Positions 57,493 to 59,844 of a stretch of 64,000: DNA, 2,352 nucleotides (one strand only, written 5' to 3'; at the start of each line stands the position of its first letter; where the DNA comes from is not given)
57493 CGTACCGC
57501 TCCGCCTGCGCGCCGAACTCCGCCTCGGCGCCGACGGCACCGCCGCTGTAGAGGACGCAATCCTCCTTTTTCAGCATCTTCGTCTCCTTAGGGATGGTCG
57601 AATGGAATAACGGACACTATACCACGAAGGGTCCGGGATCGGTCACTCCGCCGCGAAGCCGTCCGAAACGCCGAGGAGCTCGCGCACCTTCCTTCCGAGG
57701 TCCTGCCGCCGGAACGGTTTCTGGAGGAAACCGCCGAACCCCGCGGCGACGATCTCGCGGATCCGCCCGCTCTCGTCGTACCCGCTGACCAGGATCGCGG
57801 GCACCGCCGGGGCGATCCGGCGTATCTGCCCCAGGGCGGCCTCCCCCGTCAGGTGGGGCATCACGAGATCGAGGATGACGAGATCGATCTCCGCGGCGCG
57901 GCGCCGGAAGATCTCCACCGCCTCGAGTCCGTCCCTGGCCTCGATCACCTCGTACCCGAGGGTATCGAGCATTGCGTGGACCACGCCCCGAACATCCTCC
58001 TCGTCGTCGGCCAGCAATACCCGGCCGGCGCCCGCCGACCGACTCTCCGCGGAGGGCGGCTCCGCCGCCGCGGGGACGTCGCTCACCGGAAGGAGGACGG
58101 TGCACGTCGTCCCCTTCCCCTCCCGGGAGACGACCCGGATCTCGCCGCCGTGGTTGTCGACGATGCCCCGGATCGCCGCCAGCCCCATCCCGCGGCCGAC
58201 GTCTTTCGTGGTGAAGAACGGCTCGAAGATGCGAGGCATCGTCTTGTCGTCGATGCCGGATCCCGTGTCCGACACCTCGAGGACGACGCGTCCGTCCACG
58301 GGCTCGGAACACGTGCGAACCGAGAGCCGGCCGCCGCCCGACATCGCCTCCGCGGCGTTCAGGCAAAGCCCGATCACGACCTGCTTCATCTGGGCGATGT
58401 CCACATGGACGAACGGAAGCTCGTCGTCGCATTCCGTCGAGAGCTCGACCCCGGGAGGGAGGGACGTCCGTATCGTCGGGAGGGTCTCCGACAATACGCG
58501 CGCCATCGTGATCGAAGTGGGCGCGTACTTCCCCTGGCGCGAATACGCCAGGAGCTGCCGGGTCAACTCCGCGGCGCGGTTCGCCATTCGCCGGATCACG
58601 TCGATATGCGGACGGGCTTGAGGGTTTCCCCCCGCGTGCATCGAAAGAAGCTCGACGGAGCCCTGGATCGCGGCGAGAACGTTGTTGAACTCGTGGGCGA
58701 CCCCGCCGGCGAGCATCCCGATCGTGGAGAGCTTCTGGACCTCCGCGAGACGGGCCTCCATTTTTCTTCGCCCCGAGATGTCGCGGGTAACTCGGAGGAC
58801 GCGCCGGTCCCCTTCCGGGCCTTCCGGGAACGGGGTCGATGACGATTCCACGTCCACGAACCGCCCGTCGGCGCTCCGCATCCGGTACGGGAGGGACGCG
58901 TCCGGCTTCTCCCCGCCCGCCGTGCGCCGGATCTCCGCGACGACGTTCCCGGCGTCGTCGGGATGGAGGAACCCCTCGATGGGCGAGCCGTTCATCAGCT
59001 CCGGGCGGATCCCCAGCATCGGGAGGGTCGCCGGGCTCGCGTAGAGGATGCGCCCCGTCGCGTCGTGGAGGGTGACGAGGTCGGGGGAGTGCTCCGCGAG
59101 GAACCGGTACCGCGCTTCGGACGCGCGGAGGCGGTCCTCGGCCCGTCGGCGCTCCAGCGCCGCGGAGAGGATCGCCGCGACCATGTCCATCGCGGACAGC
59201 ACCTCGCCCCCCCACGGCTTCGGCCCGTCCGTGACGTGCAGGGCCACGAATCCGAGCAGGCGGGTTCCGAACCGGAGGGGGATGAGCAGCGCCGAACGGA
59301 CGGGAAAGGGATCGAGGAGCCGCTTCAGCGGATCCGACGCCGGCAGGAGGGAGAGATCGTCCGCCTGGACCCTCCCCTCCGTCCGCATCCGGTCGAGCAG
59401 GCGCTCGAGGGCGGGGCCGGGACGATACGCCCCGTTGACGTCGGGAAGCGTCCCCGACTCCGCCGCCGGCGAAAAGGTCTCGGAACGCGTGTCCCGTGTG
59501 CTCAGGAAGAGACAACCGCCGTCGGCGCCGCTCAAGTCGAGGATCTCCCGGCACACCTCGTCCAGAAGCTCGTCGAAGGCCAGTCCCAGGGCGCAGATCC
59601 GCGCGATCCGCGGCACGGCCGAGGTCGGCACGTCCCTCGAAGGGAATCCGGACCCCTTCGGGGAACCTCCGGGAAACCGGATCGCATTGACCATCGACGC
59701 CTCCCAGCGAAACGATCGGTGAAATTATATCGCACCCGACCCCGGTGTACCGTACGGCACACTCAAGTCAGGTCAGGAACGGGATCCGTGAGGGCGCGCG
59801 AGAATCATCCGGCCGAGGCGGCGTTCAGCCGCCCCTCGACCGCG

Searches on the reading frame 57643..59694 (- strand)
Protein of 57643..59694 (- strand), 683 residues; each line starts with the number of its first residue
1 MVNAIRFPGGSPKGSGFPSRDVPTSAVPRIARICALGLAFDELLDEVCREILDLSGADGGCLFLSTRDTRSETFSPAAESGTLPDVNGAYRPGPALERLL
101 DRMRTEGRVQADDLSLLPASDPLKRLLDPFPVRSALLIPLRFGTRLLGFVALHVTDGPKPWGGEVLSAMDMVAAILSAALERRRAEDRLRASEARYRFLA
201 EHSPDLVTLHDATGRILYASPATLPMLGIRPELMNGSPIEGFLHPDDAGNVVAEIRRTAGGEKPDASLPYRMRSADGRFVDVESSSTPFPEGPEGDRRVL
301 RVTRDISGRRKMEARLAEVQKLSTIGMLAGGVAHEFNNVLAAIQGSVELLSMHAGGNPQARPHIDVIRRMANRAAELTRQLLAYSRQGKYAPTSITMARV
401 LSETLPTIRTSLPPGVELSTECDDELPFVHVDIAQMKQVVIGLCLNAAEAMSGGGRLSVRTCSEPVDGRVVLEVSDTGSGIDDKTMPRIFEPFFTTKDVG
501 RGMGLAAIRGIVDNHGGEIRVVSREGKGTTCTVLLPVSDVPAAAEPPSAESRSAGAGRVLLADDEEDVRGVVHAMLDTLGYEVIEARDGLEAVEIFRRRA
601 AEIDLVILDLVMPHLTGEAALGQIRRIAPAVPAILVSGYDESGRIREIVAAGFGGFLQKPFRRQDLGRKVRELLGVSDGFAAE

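Call 19: search_protein_families(library=pfam, proteins=[window:57643-59694:-], max_evalue=0.0001)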
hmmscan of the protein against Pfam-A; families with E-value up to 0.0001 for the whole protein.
window:57643-59694:- (683 aa): 12 families
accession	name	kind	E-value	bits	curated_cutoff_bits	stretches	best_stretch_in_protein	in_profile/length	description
PF02518.31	HATPase_c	-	7.7e-23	81.5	26.4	1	432-537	2-109/111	Histidine kinase-, DNA gyrase B-, and HSP90-like ATPase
PF00072.30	Response_reg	-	1.7e-21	76.9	30.2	1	559-670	1-110/111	Response regulator receiver domain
PF00512.31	HisKA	-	5e-10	39.7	26.9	1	328-387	5-63/66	His Kinase A (phospho-acceptor) domain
PF08447.18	PAS_3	-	5.5e-10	39.8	25.6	1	216-295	1-80/89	PAS fold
PF01590.32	GAF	-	2.5e-09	38.2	22.4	1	41-180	3-133/133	GAF domain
PF08448.16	PAS_4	-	5.3e-09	36.7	23.1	1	201-310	2-109/110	PAS fold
PF13185.12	GAF_2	-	1.5e-08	35.4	28.6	1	40-181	4-136/136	GAF domain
PF13492.12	GAF_3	-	3e-08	34.6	27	1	40-182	2-129/129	GAF domain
PF00989.32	PAS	-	9.4e-08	32.5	22.6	1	195-289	2-96/113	PAS fold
PF13188.13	PAS_8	-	4.2e-06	26.9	21.8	1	194-244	1-47/65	PAS domain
PF13426.13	PAS_9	-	2.8e-05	24.8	27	0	205-307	2-102/103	PAS domain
PF13581.12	HATPase_c_2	-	4.1e-05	24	27.4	1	438-531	34-123/127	Histidine kinase-like ATPase domain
